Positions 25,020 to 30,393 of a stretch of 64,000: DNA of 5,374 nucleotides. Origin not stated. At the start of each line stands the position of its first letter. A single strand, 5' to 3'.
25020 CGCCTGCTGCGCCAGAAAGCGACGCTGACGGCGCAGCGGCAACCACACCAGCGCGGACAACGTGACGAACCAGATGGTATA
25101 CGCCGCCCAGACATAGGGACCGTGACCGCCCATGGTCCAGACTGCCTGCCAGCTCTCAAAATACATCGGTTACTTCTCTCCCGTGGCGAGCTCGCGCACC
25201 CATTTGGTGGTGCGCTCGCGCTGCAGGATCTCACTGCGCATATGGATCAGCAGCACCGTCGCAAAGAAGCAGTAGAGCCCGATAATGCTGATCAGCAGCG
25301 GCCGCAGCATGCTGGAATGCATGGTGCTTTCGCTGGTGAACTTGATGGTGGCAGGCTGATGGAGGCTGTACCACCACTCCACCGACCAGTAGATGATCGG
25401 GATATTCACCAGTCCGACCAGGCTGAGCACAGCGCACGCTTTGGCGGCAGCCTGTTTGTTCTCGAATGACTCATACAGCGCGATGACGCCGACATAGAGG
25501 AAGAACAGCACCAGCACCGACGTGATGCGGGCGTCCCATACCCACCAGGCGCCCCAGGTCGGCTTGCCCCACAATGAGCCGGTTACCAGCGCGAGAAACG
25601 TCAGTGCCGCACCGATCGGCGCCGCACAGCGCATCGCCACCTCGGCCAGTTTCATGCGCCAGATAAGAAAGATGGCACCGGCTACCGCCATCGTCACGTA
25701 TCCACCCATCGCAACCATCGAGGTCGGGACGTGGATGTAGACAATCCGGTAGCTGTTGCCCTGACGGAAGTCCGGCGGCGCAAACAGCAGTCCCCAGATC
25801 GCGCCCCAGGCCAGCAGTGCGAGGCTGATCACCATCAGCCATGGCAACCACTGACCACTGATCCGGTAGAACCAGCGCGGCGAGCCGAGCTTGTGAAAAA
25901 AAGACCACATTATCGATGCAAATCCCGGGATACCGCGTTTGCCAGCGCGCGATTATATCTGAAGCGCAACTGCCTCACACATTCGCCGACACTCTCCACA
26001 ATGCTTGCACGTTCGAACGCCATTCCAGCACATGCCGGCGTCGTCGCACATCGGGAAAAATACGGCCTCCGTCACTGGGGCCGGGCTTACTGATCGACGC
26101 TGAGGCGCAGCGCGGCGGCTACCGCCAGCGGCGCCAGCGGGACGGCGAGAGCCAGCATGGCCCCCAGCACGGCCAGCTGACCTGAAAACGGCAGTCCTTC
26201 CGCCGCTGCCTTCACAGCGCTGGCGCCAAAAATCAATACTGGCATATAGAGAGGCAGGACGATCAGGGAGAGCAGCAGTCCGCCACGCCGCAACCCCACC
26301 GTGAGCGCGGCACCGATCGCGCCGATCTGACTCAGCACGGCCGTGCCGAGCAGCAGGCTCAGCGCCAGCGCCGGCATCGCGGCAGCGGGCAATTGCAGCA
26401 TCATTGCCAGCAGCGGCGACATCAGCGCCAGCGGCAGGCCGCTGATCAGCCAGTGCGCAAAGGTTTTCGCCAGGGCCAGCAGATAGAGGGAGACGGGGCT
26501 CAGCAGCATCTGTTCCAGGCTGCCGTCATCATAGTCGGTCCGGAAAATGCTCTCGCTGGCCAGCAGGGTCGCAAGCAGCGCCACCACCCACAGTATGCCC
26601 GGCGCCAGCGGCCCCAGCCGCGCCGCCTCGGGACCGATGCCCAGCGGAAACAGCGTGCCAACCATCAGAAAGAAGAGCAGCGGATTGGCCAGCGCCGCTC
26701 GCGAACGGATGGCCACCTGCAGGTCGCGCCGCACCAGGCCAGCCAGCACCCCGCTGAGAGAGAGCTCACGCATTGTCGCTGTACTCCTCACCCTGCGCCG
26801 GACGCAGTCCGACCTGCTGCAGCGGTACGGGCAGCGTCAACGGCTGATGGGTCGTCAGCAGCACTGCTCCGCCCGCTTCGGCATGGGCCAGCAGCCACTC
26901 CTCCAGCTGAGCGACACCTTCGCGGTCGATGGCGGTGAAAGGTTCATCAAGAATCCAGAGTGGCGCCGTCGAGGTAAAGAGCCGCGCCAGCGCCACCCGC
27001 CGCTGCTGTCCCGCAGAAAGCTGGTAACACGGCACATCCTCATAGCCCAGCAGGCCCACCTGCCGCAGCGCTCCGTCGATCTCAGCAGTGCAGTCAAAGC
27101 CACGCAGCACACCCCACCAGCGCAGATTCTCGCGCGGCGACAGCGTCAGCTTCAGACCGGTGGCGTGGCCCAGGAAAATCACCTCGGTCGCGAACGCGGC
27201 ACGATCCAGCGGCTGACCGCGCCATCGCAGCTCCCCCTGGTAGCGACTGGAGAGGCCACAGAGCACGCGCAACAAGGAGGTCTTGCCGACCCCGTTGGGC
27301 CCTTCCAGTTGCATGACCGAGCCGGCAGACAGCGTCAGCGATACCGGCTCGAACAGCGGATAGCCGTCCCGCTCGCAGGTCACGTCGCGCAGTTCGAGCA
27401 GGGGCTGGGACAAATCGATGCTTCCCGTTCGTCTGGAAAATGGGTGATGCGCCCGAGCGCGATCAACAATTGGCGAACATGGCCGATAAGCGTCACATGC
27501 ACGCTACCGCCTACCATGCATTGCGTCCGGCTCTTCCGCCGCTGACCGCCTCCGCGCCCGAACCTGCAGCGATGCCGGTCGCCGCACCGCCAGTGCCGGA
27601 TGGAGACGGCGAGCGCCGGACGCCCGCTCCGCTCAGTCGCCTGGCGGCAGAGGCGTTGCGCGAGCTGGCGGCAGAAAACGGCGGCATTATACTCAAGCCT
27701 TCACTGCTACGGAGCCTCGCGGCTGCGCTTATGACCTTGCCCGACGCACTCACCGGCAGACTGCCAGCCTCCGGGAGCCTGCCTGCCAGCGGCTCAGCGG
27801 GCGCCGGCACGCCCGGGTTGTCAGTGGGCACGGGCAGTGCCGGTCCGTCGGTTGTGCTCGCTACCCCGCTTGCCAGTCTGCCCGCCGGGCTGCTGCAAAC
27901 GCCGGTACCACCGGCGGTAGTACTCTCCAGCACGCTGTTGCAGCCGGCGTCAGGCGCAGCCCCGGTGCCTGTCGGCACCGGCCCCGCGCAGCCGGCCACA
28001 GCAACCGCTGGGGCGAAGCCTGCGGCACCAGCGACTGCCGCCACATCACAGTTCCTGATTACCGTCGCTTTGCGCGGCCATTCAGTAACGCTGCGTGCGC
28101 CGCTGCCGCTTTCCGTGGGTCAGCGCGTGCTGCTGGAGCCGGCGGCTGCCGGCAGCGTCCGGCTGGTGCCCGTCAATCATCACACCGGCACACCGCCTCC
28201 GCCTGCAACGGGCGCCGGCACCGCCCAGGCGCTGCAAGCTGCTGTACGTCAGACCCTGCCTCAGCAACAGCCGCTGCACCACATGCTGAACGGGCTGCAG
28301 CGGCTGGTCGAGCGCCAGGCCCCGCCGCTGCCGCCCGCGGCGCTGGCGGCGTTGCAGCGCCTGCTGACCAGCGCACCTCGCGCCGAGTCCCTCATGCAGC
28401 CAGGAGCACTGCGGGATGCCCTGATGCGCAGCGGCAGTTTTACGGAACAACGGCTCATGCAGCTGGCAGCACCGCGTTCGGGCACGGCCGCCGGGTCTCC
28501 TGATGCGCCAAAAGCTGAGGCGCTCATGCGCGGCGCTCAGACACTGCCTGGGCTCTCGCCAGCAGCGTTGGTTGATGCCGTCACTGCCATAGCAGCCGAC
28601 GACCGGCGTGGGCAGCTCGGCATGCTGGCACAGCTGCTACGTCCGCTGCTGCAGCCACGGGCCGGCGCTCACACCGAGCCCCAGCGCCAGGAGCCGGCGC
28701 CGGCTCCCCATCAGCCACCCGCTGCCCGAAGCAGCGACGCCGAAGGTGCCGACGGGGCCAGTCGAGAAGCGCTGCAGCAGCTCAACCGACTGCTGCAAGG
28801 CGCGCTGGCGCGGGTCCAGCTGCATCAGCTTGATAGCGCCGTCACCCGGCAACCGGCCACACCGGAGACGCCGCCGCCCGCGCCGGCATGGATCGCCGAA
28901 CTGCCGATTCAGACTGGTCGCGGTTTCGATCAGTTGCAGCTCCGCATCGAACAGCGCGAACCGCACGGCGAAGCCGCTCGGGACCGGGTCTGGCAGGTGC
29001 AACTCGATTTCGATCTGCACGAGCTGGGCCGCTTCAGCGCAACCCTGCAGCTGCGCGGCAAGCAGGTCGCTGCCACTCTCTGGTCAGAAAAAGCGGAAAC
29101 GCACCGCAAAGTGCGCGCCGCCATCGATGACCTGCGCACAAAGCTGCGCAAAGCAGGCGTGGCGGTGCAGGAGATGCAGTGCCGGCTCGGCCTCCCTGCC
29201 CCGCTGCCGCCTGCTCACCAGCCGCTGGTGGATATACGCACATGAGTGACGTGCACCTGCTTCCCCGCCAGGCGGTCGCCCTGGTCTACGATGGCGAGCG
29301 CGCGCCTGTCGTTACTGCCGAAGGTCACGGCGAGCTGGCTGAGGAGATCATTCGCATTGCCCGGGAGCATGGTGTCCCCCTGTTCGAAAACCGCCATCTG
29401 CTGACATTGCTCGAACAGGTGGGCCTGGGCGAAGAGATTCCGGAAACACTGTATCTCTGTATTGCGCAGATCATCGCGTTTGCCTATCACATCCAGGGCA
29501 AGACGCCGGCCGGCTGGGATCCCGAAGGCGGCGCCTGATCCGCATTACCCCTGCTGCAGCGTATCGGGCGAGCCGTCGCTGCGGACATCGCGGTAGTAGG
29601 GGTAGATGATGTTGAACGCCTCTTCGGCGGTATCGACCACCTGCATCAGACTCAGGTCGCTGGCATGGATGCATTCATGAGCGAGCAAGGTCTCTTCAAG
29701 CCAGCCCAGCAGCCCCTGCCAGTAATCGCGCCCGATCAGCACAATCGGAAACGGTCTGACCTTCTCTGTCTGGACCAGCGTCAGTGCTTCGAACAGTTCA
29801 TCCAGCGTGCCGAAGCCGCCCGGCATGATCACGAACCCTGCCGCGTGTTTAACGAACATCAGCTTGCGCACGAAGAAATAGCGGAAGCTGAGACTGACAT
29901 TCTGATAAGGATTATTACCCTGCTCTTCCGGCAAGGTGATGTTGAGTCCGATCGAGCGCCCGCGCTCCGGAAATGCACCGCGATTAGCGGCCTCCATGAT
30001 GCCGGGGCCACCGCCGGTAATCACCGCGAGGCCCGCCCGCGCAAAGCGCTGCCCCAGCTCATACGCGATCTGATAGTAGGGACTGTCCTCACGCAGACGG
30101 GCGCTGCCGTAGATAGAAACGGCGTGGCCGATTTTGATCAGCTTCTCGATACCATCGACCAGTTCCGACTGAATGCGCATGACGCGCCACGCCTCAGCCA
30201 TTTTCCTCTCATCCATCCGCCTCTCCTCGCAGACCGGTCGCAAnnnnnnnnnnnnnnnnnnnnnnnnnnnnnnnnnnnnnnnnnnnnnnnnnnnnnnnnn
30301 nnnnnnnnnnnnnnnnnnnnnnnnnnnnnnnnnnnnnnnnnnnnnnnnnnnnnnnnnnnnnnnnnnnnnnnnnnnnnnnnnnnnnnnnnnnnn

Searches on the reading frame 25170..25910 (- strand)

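Call 81: search_protein_families(library=pfam, proteins=[window:25170-25910:-], max_evalue=0.00001)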
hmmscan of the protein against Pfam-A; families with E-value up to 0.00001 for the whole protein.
window:25170-25910:- (246 aa): 1 family
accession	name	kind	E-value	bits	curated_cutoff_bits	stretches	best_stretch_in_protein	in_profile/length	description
PF01578.25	Cytochrom_C_asm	-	1.2e-34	120.3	29.9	1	25-183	32-211/212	Cytochrome C assembly protein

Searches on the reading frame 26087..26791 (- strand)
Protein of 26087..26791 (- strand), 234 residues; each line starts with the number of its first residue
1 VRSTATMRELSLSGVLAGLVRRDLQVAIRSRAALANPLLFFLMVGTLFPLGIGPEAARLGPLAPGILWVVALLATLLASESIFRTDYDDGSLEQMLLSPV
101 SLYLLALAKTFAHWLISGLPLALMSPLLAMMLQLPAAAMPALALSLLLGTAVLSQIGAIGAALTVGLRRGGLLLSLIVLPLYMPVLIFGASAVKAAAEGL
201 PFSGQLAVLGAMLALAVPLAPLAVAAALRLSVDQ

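Call 81: search_protein_families(library=pfam, proteins=[window:26087-26791:-], max_evalue=0.00001)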
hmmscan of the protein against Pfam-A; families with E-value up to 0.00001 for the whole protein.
window:26087-26791:- (234 aa): 1 family
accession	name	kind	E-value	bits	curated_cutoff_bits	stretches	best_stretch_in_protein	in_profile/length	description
PF03379.19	CcmB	-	1.9e-75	253.4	24.9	1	18-229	3-214/215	CcmB protein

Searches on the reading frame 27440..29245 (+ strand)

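Call 81: search_protein_families(library=pfam, proteins=[window:27440-29245:+], max_evalue=0.00001)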
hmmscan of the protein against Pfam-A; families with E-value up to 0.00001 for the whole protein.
window:27440-29245:+ (601 aa): 1 family
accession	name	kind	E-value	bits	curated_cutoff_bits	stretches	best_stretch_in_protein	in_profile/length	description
PF02120.21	Flg_hook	-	8.9e-15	54.7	29.8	1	512-584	7-79/85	Flagellar hook-length control protein FliK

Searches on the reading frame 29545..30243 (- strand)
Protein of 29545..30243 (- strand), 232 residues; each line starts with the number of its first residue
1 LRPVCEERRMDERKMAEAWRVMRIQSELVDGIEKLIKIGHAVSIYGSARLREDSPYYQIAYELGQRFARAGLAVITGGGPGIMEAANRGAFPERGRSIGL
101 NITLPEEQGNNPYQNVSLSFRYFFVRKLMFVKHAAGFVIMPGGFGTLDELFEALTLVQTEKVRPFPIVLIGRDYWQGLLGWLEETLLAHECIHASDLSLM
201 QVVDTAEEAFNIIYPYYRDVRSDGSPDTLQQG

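Call 81: search_protein_families(library=pfam, proteins=[window:29545-30243:-], max_evalue=0.00001)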
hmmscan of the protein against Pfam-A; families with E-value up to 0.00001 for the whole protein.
window:29545-30243:- (232 aa): 2 families
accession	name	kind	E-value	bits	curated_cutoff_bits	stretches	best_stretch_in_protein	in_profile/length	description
PF03641.19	Lysine_decarbox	-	1.7e-34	119.3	27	1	83-211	1-129/131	Possible lysine decarboxylase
PF18306.6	LDcluster4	-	5e-17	62.4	26.3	1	42-155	4-115/151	SLOG cluster4 family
